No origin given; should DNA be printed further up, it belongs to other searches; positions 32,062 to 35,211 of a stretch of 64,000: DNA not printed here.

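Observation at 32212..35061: Two paralogous GT-C-like membrane proteins share a repeated C-terminal LYW domain of unknown function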

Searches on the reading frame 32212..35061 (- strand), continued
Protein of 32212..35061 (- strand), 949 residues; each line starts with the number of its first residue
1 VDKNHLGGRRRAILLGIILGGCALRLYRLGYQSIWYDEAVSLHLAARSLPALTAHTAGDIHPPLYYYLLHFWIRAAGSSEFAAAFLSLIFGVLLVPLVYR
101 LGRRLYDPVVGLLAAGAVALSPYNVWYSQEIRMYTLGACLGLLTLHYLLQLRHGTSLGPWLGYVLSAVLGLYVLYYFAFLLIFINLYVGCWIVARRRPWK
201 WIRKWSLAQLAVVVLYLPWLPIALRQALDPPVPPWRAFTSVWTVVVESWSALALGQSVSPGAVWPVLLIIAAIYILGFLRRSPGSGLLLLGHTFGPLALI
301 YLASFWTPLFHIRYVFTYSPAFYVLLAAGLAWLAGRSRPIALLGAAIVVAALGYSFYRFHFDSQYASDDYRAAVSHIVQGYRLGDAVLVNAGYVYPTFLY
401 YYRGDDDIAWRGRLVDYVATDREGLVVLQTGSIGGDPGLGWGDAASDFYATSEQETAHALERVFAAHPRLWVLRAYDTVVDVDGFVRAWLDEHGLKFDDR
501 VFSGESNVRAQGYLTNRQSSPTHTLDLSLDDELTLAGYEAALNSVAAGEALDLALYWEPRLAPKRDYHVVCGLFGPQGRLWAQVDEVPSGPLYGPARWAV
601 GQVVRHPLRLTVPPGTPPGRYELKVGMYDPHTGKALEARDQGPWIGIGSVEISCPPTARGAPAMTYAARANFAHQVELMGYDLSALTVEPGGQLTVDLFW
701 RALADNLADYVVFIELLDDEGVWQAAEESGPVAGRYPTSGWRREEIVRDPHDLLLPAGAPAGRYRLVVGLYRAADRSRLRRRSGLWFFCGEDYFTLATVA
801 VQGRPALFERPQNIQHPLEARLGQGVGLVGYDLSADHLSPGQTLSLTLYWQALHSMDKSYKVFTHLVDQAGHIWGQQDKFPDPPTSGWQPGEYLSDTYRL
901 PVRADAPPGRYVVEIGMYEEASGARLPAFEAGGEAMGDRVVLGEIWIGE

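Call 56: find_encoding_contigs(protein=P0182, flank=10000, max_places=2)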
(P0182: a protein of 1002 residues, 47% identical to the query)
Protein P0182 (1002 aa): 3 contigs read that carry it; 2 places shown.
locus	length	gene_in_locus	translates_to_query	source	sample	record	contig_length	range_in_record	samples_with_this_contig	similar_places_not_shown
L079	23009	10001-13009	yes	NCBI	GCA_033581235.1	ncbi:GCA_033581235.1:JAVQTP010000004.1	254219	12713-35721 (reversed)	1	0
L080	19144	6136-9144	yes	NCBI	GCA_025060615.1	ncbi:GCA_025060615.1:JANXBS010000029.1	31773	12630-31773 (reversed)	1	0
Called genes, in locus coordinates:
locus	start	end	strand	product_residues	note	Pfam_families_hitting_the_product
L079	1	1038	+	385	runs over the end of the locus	-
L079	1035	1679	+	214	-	PF04961:FTCD_C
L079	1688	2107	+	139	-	-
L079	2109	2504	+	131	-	-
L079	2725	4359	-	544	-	PF00118:Cpn60_TCP1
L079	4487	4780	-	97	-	PF00166:Cpn10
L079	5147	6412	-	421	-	-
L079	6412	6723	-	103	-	-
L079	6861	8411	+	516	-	PF03023:MurJ, PF13440:Polysacc_synt_3 (weak), PF01554:MatE (weak)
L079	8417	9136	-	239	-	PF11750:DUF3307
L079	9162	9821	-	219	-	PF02245:Pur_DNA_glyco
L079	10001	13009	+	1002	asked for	PF13231:PMT_2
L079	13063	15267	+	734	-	PF00512:HisKA, PF02518:HATPase_c, PF00072:Response_reg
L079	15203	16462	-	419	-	PF00072:Response_reg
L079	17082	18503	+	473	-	PF01547:SBP_bac_1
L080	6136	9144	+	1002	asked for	PF13231:PMT_2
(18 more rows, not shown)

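Call 84: search_protein_families(library=padloc, proteins=[window:32212-35061:-], max_evalue=0.01)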
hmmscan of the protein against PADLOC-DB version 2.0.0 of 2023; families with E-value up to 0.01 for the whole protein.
window:32212-35061:- (949 aa): 0 families
